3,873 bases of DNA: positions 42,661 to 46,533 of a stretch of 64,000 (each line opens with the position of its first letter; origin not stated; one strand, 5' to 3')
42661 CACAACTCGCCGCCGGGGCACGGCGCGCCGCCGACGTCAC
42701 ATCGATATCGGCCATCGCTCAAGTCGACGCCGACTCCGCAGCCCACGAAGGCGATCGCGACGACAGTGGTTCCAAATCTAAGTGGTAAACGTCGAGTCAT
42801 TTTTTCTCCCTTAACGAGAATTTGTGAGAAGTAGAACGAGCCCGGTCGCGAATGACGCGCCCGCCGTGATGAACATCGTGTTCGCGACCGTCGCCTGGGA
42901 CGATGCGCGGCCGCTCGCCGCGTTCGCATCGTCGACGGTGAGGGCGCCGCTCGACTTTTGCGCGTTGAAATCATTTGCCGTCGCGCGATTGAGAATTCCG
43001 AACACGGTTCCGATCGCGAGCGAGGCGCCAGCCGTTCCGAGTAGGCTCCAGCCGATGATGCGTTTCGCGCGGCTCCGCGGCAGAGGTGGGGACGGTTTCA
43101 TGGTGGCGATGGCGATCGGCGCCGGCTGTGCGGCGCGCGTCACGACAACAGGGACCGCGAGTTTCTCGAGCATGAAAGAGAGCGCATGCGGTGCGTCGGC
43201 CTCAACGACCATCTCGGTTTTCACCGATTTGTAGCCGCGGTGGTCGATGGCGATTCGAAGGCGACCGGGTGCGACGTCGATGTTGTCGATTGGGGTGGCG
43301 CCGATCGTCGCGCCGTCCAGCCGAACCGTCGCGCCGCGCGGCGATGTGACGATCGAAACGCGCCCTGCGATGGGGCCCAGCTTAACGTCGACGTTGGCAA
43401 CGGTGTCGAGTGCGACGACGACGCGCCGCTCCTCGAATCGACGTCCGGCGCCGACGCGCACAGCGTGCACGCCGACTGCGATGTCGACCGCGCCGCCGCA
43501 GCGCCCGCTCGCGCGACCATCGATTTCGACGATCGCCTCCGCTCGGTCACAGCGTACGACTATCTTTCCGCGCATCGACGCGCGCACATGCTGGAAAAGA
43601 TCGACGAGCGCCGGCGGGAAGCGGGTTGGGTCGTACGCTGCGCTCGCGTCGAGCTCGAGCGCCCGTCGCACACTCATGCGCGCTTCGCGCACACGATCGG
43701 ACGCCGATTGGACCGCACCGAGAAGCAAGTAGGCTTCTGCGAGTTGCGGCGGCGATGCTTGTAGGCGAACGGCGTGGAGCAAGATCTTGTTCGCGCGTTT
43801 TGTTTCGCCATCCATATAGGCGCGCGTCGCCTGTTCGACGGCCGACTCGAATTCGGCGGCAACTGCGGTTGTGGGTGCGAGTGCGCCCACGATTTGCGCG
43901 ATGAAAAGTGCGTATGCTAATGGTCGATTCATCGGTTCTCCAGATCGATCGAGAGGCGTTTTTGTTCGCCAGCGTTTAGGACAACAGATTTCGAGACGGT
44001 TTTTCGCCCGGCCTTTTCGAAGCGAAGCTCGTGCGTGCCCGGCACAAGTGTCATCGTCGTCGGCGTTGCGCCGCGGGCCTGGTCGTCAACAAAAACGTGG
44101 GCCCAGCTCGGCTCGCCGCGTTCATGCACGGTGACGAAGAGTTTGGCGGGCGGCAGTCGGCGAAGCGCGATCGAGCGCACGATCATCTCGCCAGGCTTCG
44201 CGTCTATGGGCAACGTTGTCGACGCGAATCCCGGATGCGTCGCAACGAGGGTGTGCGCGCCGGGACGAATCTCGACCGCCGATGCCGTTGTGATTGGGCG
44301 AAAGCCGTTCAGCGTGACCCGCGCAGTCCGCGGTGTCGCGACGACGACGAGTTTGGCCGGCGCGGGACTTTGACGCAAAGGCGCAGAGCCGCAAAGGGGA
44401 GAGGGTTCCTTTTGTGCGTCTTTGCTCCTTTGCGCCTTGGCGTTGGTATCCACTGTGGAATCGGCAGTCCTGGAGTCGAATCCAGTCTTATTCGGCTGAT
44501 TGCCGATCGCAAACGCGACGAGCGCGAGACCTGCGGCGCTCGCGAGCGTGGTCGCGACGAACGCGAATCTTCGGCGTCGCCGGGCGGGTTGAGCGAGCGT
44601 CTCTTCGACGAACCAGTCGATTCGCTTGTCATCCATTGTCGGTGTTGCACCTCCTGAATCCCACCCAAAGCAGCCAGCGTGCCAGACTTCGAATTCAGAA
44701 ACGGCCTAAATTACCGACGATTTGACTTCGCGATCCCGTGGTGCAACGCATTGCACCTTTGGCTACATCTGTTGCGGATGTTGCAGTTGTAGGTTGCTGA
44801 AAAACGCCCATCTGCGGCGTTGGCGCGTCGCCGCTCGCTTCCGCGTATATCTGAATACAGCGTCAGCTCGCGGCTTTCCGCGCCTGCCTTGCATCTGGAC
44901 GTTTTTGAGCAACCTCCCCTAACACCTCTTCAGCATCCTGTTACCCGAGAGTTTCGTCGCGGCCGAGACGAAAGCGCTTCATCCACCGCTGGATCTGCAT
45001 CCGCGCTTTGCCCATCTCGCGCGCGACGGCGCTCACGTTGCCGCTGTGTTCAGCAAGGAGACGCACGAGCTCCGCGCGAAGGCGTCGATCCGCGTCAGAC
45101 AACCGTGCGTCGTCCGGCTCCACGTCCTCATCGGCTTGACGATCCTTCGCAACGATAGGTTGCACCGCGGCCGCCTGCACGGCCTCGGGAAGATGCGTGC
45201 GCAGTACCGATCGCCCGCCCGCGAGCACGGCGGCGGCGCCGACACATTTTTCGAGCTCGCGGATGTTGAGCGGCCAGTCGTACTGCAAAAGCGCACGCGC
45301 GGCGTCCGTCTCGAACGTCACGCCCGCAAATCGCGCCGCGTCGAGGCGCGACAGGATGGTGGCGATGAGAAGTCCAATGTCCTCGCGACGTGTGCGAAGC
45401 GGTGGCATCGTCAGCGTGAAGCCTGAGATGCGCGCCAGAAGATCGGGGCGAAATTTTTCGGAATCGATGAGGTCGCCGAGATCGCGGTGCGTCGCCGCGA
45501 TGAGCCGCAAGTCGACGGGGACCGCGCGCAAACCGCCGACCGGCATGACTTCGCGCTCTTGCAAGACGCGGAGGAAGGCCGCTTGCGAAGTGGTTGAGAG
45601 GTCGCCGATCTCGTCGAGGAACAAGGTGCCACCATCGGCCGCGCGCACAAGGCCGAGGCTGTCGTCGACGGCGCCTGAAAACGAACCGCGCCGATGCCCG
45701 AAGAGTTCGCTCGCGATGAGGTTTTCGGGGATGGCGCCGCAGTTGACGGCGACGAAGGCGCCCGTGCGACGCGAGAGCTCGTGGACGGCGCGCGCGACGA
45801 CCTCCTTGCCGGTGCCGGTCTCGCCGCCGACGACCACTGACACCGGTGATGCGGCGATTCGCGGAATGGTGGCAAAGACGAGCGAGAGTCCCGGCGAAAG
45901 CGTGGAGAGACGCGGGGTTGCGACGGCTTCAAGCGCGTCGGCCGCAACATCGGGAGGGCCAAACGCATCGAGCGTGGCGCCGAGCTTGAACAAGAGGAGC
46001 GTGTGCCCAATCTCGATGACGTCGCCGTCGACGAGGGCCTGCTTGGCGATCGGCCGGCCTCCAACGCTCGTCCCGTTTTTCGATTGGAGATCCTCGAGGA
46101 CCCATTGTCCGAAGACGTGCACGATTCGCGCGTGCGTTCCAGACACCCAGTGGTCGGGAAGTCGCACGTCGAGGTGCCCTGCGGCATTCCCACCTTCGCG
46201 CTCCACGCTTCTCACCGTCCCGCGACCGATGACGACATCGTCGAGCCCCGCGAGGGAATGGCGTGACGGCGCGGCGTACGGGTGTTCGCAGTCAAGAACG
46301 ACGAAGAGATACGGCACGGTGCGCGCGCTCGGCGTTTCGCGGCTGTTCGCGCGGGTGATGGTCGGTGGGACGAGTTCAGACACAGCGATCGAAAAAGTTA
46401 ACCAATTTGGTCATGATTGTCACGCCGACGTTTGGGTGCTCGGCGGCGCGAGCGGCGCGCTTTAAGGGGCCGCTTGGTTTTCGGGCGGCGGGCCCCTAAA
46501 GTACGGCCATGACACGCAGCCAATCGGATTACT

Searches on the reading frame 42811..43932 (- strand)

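Call 65: search_protein_families(library=pfam, proteins=[window:42811-43932:-], max_evalue=0.00001)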
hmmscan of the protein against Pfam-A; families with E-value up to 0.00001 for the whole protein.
window:42811-43932:- (373 aa): 1 family
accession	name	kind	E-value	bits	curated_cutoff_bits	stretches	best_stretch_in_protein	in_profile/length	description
PF08308.17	PEGA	-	3.3e-15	56.2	20.8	1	190-256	2-68/71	PEGA domain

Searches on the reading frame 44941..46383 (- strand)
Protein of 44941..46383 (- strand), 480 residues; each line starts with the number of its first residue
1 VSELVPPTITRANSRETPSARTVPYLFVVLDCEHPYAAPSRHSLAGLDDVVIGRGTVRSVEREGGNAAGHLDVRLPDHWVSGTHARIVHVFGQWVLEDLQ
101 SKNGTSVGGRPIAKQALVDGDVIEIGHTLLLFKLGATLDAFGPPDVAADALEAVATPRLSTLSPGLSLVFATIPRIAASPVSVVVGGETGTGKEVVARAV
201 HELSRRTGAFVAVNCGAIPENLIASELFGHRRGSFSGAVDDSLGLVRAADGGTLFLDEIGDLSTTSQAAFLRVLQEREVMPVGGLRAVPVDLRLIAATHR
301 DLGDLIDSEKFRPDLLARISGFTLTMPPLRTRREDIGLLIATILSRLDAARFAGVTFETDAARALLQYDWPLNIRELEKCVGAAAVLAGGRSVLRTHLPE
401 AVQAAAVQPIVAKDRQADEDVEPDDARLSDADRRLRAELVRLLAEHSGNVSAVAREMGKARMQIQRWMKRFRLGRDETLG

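Call 65: search_protein_families(library=pfam, proteins=[window:44941-46383:-], max_evalue=0.00001)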
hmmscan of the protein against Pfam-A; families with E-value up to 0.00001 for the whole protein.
window:44941-46383:- (480 aa): 7 families
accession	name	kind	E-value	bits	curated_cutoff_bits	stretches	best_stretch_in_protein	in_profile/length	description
PF00158.32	Sigma54_activat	-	3.1e-57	193.4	20.2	1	164-324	6-167/168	Sigma-54 interaction domain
PF14532.12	Sigma54_activ_2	-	2.5e-16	60.6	25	1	171-329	12-138/138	Sigma-54 interaction domain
PF25601.1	AAA_lid_14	-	3.1e-16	59.4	27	1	330-406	1-78/87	AAA+ ATPase lid domain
PF00498.31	FHA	-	1.9e-13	51.1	20.7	1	51-126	2-67/67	FHA domain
PF16697.10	Yop-YscD_cpl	-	3.4e-08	34.1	33.2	1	70-132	26-90/94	Inner membrane component of T3SS, cytoplasmic domain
PF13384.12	HTH_23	-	4.7e-07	29.9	24.6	1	430-475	1-45/50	Homeodomain-like domain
PF07728.20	AAA_5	-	1.8e-06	28.5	22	1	183-300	2-123/139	AAA domain (dynein-related subfamily)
